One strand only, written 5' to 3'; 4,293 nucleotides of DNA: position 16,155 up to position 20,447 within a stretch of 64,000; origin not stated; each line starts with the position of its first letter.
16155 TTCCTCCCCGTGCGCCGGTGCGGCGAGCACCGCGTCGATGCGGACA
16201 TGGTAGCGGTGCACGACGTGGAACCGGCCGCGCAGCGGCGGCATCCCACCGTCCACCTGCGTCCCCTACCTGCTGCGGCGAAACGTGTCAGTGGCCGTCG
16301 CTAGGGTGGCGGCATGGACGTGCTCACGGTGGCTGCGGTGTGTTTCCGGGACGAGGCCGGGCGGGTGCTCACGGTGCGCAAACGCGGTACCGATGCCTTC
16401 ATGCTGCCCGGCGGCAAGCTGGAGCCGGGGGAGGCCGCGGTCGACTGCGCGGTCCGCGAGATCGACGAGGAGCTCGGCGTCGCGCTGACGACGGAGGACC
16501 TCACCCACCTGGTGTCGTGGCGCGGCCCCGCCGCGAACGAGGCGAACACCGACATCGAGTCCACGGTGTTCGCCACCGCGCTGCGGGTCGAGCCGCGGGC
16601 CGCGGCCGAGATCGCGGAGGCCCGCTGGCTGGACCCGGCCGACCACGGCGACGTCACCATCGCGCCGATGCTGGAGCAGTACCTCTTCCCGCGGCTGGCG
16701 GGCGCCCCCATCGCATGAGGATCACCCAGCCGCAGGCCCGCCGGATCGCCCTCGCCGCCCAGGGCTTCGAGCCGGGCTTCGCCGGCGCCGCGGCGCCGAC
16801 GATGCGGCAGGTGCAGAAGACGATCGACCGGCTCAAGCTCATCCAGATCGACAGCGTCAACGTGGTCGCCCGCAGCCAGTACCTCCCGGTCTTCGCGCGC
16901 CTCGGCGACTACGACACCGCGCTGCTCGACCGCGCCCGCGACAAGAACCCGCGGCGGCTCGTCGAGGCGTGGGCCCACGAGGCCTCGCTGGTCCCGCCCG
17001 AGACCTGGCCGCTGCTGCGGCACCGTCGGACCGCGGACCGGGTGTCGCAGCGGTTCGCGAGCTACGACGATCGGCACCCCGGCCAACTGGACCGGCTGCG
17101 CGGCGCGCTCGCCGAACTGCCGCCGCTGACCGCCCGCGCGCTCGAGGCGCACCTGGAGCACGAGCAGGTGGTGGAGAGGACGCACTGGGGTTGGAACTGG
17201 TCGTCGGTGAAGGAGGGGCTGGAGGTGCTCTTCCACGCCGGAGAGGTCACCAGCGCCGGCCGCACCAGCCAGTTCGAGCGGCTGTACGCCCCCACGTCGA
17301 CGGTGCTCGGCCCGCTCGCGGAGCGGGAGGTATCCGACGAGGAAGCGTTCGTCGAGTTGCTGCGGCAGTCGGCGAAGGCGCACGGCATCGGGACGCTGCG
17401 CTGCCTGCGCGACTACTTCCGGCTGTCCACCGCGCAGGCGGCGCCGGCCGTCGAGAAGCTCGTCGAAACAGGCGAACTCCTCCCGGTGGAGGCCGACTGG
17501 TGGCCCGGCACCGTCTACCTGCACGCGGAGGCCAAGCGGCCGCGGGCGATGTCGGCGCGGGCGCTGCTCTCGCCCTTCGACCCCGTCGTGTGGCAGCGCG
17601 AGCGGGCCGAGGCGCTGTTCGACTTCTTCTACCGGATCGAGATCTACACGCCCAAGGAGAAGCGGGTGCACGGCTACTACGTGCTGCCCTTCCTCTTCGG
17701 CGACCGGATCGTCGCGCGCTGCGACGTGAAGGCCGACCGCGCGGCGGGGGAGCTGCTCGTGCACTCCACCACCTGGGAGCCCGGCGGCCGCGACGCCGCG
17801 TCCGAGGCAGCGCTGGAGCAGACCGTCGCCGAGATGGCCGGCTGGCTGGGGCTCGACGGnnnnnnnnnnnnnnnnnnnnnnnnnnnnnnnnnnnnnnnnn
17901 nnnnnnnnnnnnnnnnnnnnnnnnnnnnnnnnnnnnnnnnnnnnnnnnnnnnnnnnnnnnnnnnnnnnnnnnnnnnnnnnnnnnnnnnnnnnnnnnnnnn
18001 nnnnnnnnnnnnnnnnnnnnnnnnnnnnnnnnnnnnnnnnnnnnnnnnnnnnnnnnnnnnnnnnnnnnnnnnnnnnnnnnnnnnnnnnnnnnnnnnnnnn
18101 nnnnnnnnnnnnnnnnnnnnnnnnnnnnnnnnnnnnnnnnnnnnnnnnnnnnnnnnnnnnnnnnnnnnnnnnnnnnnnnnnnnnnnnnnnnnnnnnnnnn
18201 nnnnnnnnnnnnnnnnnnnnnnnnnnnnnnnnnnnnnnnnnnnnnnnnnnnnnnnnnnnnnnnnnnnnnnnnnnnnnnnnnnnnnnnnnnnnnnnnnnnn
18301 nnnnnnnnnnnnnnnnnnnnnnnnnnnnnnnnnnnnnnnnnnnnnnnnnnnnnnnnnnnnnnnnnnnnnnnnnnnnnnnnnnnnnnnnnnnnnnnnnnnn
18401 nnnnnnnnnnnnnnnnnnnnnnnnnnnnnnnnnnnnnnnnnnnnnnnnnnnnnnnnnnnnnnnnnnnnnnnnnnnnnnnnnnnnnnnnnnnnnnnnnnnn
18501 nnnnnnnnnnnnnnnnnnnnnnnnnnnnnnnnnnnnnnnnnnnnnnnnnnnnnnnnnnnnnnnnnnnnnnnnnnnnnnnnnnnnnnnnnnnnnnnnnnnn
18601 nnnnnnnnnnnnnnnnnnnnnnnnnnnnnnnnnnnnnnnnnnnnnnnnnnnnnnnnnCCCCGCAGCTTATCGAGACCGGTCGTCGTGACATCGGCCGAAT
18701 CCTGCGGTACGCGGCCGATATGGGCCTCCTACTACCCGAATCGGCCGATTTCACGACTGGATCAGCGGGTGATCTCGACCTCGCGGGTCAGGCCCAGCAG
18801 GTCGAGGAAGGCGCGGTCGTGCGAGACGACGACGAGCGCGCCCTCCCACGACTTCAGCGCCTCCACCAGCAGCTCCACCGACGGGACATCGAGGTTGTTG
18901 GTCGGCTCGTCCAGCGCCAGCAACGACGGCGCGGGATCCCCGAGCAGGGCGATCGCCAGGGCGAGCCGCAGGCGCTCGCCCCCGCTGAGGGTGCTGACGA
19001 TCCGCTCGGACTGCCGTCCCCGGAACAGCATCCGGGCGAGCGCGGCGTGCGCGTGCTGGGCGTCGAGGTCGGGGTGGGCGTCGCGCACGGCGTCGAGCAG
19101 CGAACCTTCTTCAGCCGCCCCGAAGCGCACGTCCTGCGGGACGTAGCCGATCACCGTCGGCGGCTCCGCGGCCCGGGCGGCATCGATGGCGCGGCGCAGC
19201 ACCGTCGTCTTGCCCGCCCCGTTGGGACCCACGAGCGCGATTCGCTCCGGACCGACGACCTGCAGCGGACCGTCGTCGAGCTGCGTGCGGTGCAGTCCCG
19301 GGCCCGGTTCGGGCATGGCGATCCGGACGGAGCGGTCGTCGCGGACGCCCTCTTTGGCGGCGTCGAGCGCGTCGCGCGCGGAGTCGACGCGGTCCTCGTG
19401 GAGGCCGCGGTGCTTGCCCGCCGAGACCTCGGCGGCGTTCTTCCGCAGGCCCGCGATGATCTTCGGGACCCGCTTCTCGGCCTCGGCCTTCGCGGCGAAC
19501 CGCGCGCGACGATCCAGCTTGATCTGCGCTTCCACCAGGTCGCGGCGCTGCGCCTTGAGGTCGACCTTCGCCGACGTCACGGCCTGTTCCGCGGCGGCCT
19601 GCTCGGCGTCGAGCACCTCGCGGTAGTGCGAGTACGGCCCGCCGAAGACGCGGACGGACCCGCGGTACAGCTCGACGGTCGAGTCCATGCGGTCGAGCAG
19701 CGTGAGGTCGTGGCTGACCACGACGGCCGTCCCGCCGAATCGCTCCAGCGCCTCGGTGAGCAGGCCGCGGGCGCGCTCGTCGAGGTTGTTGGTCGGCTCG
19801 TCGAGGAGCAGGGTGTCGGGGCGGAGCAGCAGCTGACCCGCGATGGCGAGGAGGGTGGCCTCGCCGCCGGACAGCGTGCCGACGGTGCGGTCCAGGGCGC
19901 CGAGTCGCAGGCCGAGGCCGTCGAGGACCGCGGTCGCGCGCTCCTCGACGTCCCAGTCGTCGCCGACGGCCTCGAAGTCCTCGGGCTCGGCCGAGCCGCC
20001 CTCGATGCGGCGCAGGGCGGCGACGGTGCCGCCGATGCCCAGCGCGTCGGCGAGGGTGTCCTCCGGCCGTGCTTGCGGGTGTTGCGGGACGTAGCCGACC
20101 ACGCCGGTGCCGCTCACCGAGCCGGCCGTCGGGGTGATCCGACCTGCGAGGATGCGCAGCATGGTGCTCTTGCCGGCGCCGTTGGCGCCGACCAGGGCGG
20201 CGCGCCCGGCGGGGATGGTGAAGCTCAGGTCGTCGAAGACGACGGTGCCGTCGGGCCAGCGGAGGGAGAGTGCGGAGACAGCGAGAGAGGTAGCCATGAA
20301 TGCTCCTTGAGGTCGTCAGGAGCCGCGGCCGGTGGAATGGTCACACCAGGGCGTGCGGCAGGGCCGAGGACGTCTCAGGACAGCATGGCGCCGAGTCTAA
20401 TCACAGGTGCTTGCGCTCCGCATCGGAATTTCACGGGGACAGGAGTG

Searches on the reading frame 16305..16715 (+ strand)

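Call 54: search_protein_families(library=pfam, proteins=[window:16305-16715:+], max_evalue=0.01)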
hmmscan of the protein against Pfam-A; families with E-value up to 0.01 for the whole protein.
window:16305-16715:+ (137 aa): 2 families
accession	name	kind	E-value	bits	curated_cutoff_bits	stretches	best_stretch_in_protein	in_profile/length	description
PF00293.34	NUDIX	-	7e-17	62.1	21.1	1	8-114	5-118/134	NUDIX domain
PF14815.12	NUDIX_4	-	0.0051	17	35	0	14-126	5-110/113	NUDIX domain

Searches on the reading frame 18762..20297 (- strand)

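Call 54: search_protein_families(library=pfam, proteins=[window:18762-20297:-], max_evalue=0.01)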
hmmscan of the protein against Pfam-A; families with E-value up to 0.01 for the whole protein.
window:18762-20297:- (511 aa): 26 families (the best 25 are shown)
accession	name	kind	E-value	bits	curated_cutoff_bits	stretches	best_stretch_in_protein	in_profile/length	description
PF00005.33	ABC_tran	-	5.1e-39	134.5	25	2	22-170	2-137/137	ABC transporter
PF13304.12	AAA_21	-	1.7e-21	78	27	2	420-498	221-303/304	AAA domain, putative AbiEii toxin, Type IV TA system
PF02463.25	SMC_N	-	2.7e-13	50.3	40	0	141-212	136-213/220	RecF/RecN/SMC N terminal domain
PF13558.12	SbcC_Walker_B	-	3.2e-07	30.9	27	0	431-482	27-89/90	SbcC/RAD50-like, Walker B motif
PF13401.12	AAA_22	-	3.9e-07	30.9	27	1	353-389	8-44/130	AAA domain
PF13604.12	AAA_30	-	5.8e-07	29.9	27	0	354-388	22-55/191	AAA domain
PF13555.12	AAA_29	-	9.3e-07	28.9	27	0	21-47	12-39/61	P-loop containing region of AAA domain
PF13191.12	AAA_16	-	4.9e-06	27.6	32.6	1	350-479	24-154/167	AAA ATPase domain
PF13476.12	AAA_23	-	7.7e-06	27.1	27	0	354-367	23-36/201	AAA domain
PF13671.12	AAA_33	-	5.7e-05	23.9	27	0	353-374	2-23/143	AAA domain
PF13521.12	AAA_28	-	6.2e-05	23.7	27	0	33-55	2-25/164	AAA domain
PF25199.1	nSTAND_NTPase5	-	6.2e-05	23.3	34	0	351-388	42-78/145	Novel STAND NTPase 5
PF01926.29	MMR_HSR1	-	0.00026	21.5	21.9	0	33-64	2-32/113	50S ribosome-binding GTPase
PF03193.22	RsgA_GTPase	-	0.0003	21.1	30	0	23-63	99-139/174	RsgA GTPase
PF00004.35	AAA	-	0.00076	20.4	21.2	0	35-70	3-39/131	ATPase family associated with various cellular activities (AAA)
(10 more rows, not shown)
